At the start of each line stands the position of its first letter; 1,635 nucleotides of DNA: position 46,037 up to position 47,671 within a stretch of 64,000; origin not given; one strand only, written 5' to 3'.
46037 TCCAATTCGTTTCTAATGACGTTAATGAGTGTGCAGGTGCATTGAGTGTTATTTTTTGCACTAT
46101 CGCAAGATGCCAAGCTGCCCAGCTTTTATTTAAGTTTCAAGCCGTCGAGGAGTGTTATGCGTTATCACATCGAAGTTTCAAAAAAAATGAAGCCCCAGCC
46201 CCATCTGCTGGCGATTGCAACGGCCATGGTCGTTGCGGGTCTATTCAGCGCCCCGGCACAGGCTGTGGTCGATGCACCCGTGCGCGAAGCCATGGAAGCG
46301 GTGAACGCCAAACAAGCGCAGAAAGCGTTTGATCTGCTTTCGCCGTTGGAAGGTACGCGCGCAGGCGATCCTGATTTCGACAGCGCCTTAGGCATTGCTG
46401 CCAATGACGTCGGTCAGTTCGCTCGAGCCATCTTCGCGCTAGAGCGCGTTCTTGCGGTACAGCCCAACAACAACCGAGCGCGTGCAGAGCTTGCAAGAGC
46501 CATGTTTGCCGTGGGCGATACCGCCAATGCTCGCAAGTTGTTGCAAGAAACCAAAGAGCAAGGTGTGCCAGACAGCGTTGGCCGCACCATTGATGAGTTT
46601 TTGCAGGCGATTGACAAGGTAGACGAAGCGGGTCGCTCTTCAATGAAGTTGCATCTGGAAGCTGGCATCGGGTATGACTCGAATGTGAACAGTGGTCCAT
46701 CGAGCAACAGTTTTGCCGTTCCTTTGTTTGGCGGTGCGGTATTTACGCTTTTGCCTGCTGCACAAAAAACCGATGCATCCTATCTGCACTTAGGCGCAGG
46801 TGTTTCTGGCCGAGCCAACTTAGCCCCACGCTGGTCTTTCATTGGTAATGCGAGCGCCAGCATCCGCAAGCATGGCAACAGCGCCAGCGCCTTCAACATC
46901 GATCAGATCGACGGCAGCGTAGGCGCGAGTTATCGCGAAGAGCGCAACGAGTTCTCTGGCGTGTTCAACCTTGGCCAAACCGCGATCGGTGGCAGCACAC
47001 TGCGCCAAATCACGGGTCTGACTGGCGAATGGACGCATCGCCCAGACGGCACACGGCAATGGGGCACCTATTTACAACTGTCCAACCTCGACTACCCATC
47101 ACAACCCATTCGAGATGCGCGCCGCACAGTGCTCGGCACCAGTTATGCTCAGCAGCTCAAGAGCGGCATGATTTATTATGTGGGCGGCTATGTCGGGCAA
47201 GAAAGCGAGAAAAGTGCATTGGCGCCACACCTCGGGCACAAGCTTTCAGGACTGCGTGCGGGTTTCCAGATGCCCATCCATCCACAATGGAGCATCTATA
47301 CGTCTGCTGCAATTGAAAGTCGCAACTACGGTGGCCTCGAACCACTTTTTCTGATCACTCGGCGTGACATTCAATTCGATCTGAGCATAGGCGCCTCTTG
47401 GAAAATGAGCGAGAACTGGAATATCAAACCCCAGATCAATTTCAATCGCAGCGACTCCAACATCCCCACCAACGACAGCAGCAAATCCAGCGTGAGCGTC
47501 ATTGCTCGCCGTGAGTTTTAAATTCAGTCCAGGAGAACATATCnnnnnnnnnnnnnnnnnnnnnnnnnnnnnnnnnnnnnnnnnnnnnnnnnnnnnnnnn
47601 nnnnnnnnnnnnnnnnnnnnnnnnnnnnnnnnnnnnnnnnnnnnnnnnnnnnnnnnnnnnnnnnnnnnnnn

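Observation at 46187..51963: Operon pairing a Slam-like outer-membrane protein, a non-lipidated FecR/TbpB-like cargo candidate and a cytoplasmic GT41 glycosyltransferase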

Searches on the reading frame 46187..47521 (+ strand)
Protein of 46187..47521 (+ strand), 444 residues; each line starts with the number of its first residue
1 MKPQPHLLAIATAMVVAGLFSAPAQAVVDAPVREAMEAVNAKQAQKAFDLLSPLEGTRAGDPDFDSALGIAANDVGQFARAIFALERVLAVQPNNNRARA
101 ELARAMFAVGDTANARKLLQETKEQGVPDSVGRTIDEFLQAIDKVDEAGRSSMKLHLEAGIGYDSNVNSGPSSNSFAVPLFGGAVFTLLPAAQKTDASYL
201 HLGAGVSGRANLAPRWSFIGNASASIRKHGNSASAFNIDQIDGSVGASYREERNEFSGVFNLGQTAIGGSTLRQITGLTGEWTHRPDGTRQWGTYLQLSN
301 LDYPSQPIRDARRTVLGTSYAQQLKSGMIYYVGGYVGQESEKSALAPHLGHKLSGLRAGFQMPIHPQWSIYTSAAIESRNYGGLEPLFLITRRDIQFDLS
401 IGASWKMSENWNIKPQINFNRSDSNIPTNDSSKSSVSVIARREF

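Call 3: search_protein_families(library=pfam, proteins=[window:46187-47521:+], max_evalue=0.1)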
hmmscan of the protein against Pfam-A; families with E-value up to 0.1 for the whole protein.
window:46187-47521:+ (444 aa): 15 families
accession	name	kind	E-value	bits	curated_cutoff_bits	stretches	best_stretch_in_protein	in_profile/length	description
PF14559.12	TPR_19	-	7.7e-09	36.2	25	1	76-128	5-57/68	Tetratricopeptide repeat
PF04575.19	SlipAM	-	2.3e-07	31.1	22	1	159-444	7-288/288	Surface lipoprotein assembly modifier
PF13432.12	TPR_16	-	1.6e-05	25.7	32.7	1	67-123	2-58/65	Tetratricopeptide repeat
PF13428.12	TPR_14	-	3.5e-05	24.5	23.5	1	67-105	6-44/44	Tetratricopeptide repeat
PF12895.13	ANAPC3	-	0.00021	21.9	27.2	1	76-125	3-52/82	Anaphase-promoting complex, cyclosome, subunit 3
PF24575.1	TPR_Slam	-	0.00081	20.2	35.2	1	65-115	50-100/104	Surface lipoprotein assembly modifier, N-terminal TPR repeats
PF13505.12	OMP_b-brl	-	0.00095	19.8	28.7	1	355-434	88-165/175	Outer membrane protein beta-barrel domain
PF10082.15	BBP2_2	-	0.0026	17.2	23.7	1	390-440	324-374/378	Putative beta-barrel porin 2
PF07719.23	TPR_2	-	0.0027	18.1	27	0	74-95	13-34/34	Tetratricopeptide repeat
PF23914.1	TPR_CcmH_CycH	-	0.0045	17.3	42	1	68-124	56-115/158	Cytochrome c-type biogenesis protein H TPR domain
PF13371.12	TPR_9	-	0.0046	17.4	35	1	76-119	9-52/73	Tetratricopeptide repeat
PF06629.18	MipA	-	0.007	17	24.2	0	194-250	162-220/221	MltA-interacting protein MipA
PF00515.34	TPR_1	-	0.025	14.9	27.8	1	68-95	7-34/34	Tetratricopeptide repeat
PF03704.23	BTAD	-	0.032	15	22.1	1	73-124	73-124/146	Bacterial transcriptional activator domain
PF13174.12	TPR_6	-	0.053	14.6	26.3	0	102-125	6-29/33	Tetratricopeptide repeat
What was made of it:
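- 46157..47521 (+): Gene 1: Slam / type 11 secretion family outer-membrane protein. It has a signal peptide, a periplasmic TPR domain (about residues 30-149 in the 444-aa numbering) and a 14-strand β-barrel (about residues 152-443). The alternative start is 46187. Pfam SlipAM 31.1 bits (cut-off 22), model positions 7-288 of 288; TPR_19 36.2 bits (call 3).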

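Call 4: search_protein_families(library=ncbifam, proteins=[window:46187-47521:+], max_evalue=0.1)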
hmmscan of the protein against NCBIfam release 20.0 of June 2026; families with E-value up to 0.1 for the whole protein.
window:46187-47521:+ (444 aa): 13 families
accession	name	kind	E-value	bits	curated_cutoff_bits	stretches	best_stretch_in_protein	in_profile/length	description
NF040959.1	MamA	equivalog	3.7e-07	29.8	200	1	35-124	44-133/204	magnetosome protein MamA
TIGR02917.1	PEP_TPR_lipo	equivalog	1.1e-06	26.9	312.2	1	35-120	336-421/899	XrtA/PEP-CTERM system TPR-repeat protein PrsT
TIGR02552.1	LcrH_SycD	equivalog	1.9e-05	24.4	104.8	1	36-123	29-113/136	SycD/LcrH family type III secretion system chaperone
TIGR00540.1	TPR_hemY_coli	hypoth_equivalog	0.00087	18.1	142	1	40-121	304-384/385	heme biosynthesis-associated TPR protein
TIGR02521.1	type_IV_pilW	equivalog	0.00097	18.7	154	1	68-124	141-197/234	type IV pilus biogenesis/stability protein PilW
NF008520.0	PRK11447.1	equivalog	0.0028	15.5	858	1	58-136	599-678/1157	cellulose synthase complex outer membrane protein BcsC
TIGR03014.2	EpsL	equivalog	0.0037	16.3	275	1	371-444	311-385/385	XrtB/PEP-CTERM-associated polysaccharide biosynthesis outer membrane protein EpsL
NF007302.0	PRK09782.1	equivalog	0.0058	14.6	1223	1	74-130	624-679/990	phage receptor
TIGR03504.1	FimV_Cterm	subfamily_domain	0.0072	16.4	30.65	1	101-126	4-29/44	FimV/HubP family polar landmark protein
NF052415.1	T3SS_chap_SctY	equivalog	0.0089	16.5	70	1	41-121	19-102/106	type III secretion apparatus assembly chaperone SctY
NF052400.1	M48_BAM_BepA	equivalog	0.051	12.3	570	1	34-130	313-409/483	beta-barrel assembly-enhancing protease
NF011721.1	PRK15174.1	equivalog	0.071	11.3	1200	0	75-139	297-362/656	Vi polysaccharide transport protein VexE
TIGR03939.1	PGA_TPR_OMP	equivalog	0.086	11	366.65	1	36-122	128-214/800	poly-beta-1,6 N-acetyl-D-glucosamine export porin PgaA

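Call 5: search_solved_structures(query=window:46187-47521:+, max_evalue=1, show_alignments=1)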
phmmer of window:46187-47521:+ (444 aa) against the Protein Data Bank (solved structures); distinct sequences matched with E-value up to 1: 18.
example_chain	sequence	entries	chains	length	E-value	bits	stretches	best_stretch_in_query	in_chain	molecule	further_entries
4eqf_A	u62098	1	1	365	0.0054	19.2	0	60-110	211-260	PEX5-related protein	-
8ump_A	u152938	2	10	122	0.035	16.5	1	68-120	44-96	T33-ml35-redesigned-TPR-domain-fold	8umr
6sga_F2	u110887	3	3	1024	0.061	15.7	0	94-134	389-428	mt-SAF2 (KRIPP2) | PPR_long domain-containing protein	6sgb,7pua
3as4_A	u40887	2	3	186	0.065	15.6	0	48-110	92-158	MamA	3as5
3asd_A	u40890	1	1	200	0.084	15.3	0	58-110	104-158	MamA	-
5hrz_A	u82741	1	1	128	0.086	15.2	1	68-124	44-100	TPR domain protein 1na0C3_3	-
3asg_A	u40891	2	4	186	0.088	15.2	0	59-110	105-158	MamA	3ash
9hny_F2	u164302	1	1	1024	0.13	14.6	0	94-134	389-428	Pentacotripeptide-repeat region of PRORP domain-containing protein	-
3kd7_A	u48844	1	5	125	0.13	14.6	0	68-124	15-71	CTPR390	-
6vl6_A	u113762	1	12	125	0.21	14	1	68-117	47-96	T33_dn2A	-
3as8_A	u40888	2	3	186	0.23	13.8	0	43-113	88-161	Magnetosome protein MamA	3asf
3sz7_A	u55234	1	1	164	0.44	12.9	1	34-150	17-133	Hsc70 cochaperone (SGT)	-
3vtx_A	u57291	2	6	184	0.54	12.6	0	47-115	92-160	MamA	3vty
6v8e_A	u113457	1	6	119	0.61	12.4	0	67-123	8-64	Designed protein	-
1na0_A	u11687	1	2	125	0.63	12.4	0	68-123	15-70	designed protein CTPR3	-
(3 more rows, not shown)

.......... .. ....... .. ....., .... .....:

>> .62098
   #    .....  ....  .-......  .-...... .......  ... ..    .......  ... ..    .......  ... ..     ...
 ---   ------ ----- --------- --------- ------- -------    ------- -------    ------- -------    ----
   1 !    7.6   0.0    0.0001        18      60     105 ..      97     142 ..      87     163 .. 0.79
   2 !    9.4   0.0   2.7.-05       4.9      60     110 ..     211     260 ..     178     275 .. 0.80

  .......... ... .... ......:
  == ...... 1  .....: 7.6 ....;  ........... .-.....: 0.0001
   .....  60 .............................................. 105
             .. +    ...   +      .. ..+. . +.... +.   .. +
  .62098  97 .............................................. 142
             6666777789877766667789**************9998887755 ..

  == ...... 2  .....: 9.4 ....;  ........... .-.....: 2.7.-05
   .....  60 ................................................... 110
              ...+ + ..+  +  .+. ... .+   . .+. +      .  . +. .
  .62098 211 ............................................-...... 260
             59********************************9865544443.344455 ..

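Call 16: find_homologous_proteins(query=window:46187-47521:+, max_evalue=0.001)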
Query window:46187-47521:+ (444 aa): 366 proteins with E <= 0.001 among 8000 candidates; the best 120 are listed.
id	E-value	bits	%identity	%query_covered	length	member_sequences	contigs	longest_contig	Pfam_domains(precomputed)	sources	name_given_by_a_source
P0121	3.5e-292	987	100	100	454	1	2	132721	PF14559.13,PF04575.20,PF13432.13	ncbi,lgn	-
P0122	1.2e-241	820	83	100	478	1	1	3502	PF14559.13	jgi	jgi:outer membrane protein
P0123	6.3e-229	778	80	96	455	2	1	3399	PF14559.13,PF04575.20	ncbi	-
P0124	3.0e-228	776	79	99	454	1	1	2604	PF14559.13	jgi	jgi:outer membrane protein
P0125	1.8e-227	774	81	96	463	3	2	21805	PF14559.13,PF04575.20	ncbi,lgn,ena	-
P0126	1.8e-226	770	80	96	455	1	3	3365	PF14559.13,PF04575.20,PF13432.13,PF13428.13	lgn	-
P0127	3.2e-225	766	78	98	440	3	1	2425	PF14559.13,PF04575.20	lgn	-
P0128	3.0e-223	760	79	94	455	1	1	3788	PF14559.13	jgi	jgi:outer membrane protein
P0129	4.7e-222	756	78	95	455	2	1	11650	PF14559.13,PF04575.20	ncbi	-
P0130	7.4e-221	752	76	100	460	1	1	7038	PF14559.13,PF11059.15,PF04575.20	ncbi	-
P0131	9.9e-218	741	77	95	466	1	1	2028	PF14559.13,PF04575.20,PF13428.13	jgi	jgi:outer membrane protein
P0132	2.2e-217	740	77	94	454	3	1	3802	PF14559.13,PF04575.20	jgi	jgi:outer membrane protein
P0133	1.9e-213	727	75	96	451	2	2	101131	PF14559.13,PF13505.13,PF04575.20,PF13432.13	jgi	jgi:outer membrane protein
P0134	1.2e-208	712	72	97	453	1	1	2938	PF14559.13,PF04575.20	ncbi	-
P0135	1.4e-207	708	72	98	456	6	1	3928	PF14559.13,PF13432.13,PF13428.13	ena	-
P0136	3.7e-207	707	72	98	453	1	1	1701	PF14559.13,PF04575.20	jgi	jgi:outer membrane protein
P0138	2.3e-206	704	73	95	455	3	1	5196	PF14559.13,PF04575.20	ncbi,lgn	-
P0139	5.9e-204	696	70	98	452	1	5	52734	PF14559.13,PF04575.20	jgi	jgi:outer membrane protein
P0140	1.0e-203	695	71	98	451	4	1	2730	PF14559.13,PF04575.20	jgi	jgi:outer membrane protein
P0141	1.6e-203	695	70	98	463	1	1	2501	PF14559.13,PF04575.20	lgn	-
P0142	4.4e-202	690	71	95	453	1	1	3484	PF14559.13,PF13505.13,PF04575.20,PF13432.13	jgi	jgi:outer membrane protein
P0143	5.7e-202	690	73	98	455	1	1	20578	PF14559.13,PF13505.13,PF04575.20,PF13432.13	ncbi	-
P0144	2.5e-201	687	68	99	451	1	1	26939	PF14559.13,PF04575.20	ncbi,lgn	-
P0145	1.2e-199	682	70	99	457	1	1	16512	PF14559.13,PF13505.13,PF04575.20,PF13432.13,PF13428.13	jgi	jgi:outer membrane protein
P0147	1.1e-197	675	68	99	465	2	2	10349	PF14559.13,PF04575.20,PF13432.13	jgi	jgi:outer membrane protein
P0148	3.2e-197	674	69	97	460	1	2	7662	PF14559.13,PF04575.20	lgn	-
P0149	3.2e-197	674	71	95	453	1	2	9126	PF14559.13,PF04575.20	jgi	jgi:outer membrane protein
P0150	6.5e-196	670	67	98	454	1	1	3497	PF14559.13,PF04575.20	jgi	jgi:outer membrane protein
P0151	8.6e-195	666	68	100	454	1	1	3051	PF14559.13,PF04575.20,PF13432.13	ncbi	-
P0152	3.0e-194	664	68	97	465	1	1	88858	PF14559.13,PF13505.13,PF04575.20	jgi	jgi:outer membrane protein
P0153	1.1e-193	662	70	94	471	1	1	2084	PF14559.13,PF13505.13,PF04575.20,PF13428.13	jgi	jgi:outer membrane protein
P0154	2.4e-191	655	65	100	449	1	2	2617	PF14559.13,PF04575.20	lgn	-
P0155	2.5e-190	651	66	99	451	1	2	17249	PF14559.13,PF04575.20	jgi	jgi:outer membrane protein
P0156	8.0e-188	643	67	98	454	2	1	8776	PF04575.20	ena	-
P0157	1.1e-187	643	65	100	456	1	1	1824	PF14559.13,PF04575.20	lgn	-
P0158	5.2e-186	637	66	100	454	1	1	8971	PF14559.13,PF04575.20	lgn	-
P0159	2.0e-182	625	65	95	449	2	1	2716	PF14559.13,PF04575.20,PF10082.16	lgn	-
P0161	6.2e-176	604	65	92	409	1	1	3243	PF14559.13,PF04575.20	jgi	jgi:hypothetical protein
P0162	3.6e-175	601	61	98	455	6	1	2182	PF14559.13,PF04575.20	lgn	-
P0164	1.7e-153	530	66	80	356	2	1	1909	PF04575.20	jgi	jgi:outer membrane protein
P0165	3.5e-142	493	54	96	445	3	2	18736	PF14559.13,PF04575.20,PF10082.16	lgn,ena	-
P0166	4.2e-142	492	54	100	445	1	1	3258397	PF14559.13,PF13371.13,PF13505.13,PF04575.20,PF13432.13,PF10082.16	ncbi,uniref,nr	ncbi:surface lipoprotein assembly modifier [Variovorax terrae]|uniref:Surface lipoprotein assembly m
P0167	8.4e-142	491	54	99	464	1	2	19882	PF14559.13,PF04575.20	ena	-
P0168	9.9e-142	491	55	95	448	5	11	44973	PF14559.13,PF04575.20,PF10082.16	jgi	jgi:tetratricopeptide (TPR) repeat protein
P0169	2.2e-141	490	53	96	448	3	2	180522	PF14559.13,PF13505.13,PF04575.20,PF12895.14,PF13432.13,PF10082.16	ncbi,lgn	-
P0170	5.0e-141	489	54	95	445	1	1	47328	PF14559.13,PF04575.20,PF13432.13,PF10082.16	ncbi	-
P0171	9.6e-141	488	53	97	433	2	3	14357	PF14559.13,PF04575.20,PF10082.16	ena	-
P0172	1.8e-140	487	54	98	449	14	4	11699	PF14559.13,PF04575.20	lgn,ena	-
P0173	3.3e-140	486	56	94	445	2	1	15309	PF14559.13,PF04575.20,PF13432.13,PF10082.16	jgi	jgi:tetratricopeptide (TPR) repeat protein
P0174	4.1e-140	486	54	95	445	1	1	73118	PF14559.13,PF04575.20,PF13432.13,PF10082.16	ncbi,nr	ncbi:MAG: DUF560 domain-containing protein [Bdellovibrionales bacterium]|nr:DUF560 domain-containing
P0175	1.3e-139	484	55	95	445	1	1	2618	PF14559.13,PF04575.20,PF13432.13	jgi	jgi:tetratricopeptide (TPR) repeat protein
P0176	1.8e-139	484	52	100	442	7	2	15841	PF14559.13,PF04575.20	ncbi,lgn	-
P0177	3.2e-139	483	51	98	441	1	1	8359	PF14559.13,PF04575.20,PF10082.16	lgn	-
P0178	4.0e-139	483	51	98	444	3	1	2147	PF14559.13,PF04575.20,PF10082.16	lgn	-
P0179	4.3e-139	482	54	94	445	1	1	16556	PF14559.13,PF04575.20,PF12895.14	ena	-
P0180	5.7e-139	482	52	98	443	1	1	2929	PF14559.13,PF04575.20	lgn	-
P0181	1.2e-138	481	54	97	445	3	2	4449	PF14559.13,PF04575.20,PF13432.13,PF10082.16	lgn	-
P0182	4.0e-138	479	51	98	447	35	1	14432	PF14559.13,PF04575.20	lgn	-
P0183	6.7e-138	479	66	69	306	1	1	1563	PF13505.13,PF04575.20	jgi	jgi:hypothetical protein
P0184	6.7e-138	479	53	100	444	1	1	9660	PF14559.13,PF13505.13,PF04575.20,PF13432.13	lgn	-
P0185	1.0e-137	478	51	98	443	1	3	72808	PF14559.13,PF04575.20,PF12895.14,PF10082.16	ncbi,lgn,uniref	ncbi:MAG: surface lipoprotein assembly modifier [Polaromonas sp.]|uniref:surface lipoprotein assembl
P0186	1.6e-137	477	54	99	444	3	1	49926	PF14559.13,PF04575.20,PF10082.16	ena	-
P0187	1.8e-137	477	51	100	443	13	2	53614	PF14559.13,PF04575.20,PF10082.16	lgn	-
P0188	2.5e-137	477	51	97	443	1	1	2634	PF14559.13,PF04575.20,PF10082.16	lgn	-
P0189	5.3e-137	476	51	100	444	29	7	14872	PF14559.13,PF04575.20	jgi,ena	-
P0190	5.6e-137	475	54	95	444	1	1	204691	PF14559.13,PF04575.20,PF13432.13,PF10082.16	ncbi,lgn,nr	ncbi:MAG: DUF560 domain-containing protein [Comamonadaceae bacterium]|nr:MAG: DUF560 domain-containi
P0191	6.2e-137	475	53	96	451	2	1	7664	PF14559.13,PF13505.13,PF04575.20,PF13432.13,PF10082.16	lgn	-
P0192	6.5e-137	475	52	98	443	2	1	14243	PF14559.13,PF04575.20,PF13432.13,PF07719.24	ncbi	-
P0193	1.1e-136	474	51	100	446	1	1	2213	PF14559.13,PF04575.20,PF13432.13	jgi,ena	-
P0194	1.2e-136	474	53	95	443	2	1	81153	PF14559.13,PF04575.20,PF10082.16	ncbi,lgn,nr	ncbi:MAG: surface lipoprotein assembly modifier [Polaromonas sp.]|nr:surface lipoprotein assembly mo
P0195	1.4e-136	474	53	98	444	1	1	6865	PF14559.13,PF13505.13,PF04575.20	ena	-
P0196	1.8e-136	474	52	97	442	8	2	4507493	PF14559.13,PF04575.20,PF10082.16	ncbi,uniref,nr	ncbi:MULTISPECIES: surface lipoprotein assembly modifier [unclassified Polaromonas]|uniref:surface l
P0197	2.5e-136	473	53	98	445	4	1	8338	PF14559.13,PF04575.20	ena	-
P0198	2.8e-136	473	50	97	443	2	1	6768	PF14559.13,PF04575.20,PF10082.16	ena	-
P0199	3.3e-136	473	51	98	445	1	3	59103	PF14559.13,PF04575.20,PF10082.16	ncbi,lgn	-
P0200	4.1e-136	473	52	95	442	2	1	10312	PF14559.13,PF04575.20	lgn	-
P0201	4.9e-136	472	50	98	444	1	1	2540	PF14559.13,PF04575.20,PF10082.16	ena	-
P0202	5.5e-136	472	51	100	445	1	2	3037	PF14559.13,PF04575.20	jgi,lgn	jgi:hypothetical protein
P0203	1.4e-135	471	51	97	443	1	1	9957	PF14559.13,PF04575.20,PF10082.16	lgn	-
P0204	1.4e-135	471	53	98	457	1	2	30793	PF14559.13,PF04575.20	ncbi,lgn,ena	-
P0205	2.5e-135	470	50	99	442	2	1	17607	PF14559.13,PF04575.20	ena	-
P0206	2.7e-135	470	53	95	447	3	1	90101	PF14559.13,PF13505.13,PF04575.20,PF13432.13,PF10082.16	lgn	-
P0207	5.3e-135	469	50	99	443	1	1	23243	PF14559.13,PF04575.20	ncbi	-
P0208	8.9e-135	468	50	98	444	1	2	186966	PF14559.13,PF04575.20,PF10082.16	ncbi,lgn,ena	-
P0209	9.6e-135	468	54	94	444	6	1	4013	PF14559.13,PF13371.13,PF04575.20,PF13432.13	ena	-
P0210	1.8e-134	467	51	98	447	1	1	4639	PF14559.13,PF13371.13,PF13505.13,PF04575.20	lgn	-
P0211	2.6e-134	467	51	99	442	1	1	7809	PF14559.13,PF04575.20,PF13432.13,PF10082.16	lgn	-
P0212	3.6e-134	466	51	98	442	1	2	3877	PF14559.13,PF04575.20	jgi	jgi:outer membrane protein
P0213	4.6e-134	466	54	97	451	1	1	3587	PF14559.13,PF04575.20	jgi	jgi:outer membrane protein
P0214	5.5e-134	466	51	96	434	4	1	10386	PF14559.13,PF04575.20,PF10082.16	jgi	jgi:tetratricopeptide (TPR) repeat protein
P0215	1.1e-133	465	50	100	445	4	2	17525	PF14559.13,PF04575.20,PF10082.16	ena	-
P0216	1.3e-133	464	51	97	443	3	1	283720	PF14559.13,PF04575.20,PF10082.16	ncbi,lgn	-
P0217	1.6e-133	464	50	98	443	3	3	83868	PF14559.13,PF04575.20,PF10082.16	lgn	-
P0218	3.5e-133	463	50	98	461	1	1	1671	PF14559.13,PF04575.20,PF13432.13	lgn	-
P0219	3.8e-133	463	51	95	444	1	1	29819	PF14559.13,PF13505.13,PF04575.20,PF10082.16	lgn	-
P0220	4.7e-133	463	52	97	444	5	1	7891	PF14559.13,PF04575.20,PF13432.13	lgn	-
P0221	1.1e-132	461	48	100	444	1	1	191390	PF14559.13,PF13505.13,PF04575.20,PF13432.13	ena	-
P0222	1.9e-132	461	51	95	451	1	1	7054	PF14559.13,PF13371.13,PF13505.13,PF04575.20,PF13432.13,PF10082.16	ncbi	ncbi:MAG: surface lipoprotein assembly modifier [Burkholderiaceae bacterium]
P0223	1.9e-132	461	50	99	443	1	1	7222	PF14559.13,PF04575.20,PF13432.13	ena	-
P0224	2.2e-132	460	50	97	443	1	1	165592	PF14559.13,PF04575.20,PF10082.16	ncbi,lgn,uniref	ncbi:surface lipoprotein assembly modifier [Polaromonas sp. YR568]|uniref:surface lipoprotein assemb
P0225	2.4e-132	460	52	98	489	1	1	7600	PF14559.13,PF04575.20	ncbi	-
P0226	6.2e-132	459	47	100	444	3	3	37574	PF14559.13,PF13505.13,PF04575.20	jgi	jgi:tetratricopeptide (TPR) repeat protein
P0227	7.9e-132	459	49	100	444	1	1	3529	PF14559.13,PF04575.20,PF10082.16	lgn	-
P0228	8.8e-132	458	51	95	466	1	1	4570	PF14559.13,PF04575.20,PF10082.16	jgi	jgi:outer membrane protein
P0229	9.8e-132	458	51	95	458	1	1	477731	PF14559.13,PF04575.20,PF10082.16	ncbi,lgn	ncbi:MAG: surface lipoprotein assembly modifier [Pseudomonadota bacterium]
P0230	1.6e-131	457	50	97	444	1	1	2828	PF14559.13,PF04575.20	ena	-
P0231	2.2e-131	457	49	98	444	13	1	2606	PF14559.13,PF04575.20,PF13432.13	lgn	-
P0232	2.3e-131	457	49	100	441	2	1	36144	PF14559.13,PF04575.20,PF13432.13,PF10082.16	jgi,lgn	jgi:tetratricopeptide (TPR) repeat protein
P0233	2.5e-131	457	50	98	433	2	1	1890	PF14559.13,PF04575.20,PF13432.13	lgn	-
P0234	2.6e-131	457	51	95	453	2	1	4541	PF14559.13,PF04575.20,PF13428.13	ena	-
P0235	3.6e-131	456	50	95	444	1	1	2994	PF14559.13,PF04575.20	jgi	jgi:tetratricopeptide (TPR) repeat protein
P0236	4.9e-131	456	49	98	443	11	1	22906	PF14559.13,PF04575.20,PF13432.13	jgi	jgi:tetratricopeptide (TPR) repeat protein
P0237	6.8e-131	455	49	100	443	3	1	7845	PF14559.13,PF04575.20,PF10082.16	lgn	-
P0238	7.6e-131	455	50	98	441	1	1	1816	PF14559.13,PF04575.20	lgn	-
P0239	8.3e-131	455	49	95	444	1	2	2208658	PF14559.13,PF04575.20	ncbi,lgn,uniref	ncbi:surface lipoprotein assembly modifier [Polaromonas sp. LjRoot131]|uniref:surface lipoprotein as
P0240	2.9e-130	453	49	96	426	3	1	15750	PF14559.13,PF13505.13,PF04575.20,PF13432.13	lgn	-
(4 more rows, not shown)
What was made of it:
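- Checked: A public gene call for gene 1 starts at 46157 (454 aa, call 16).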
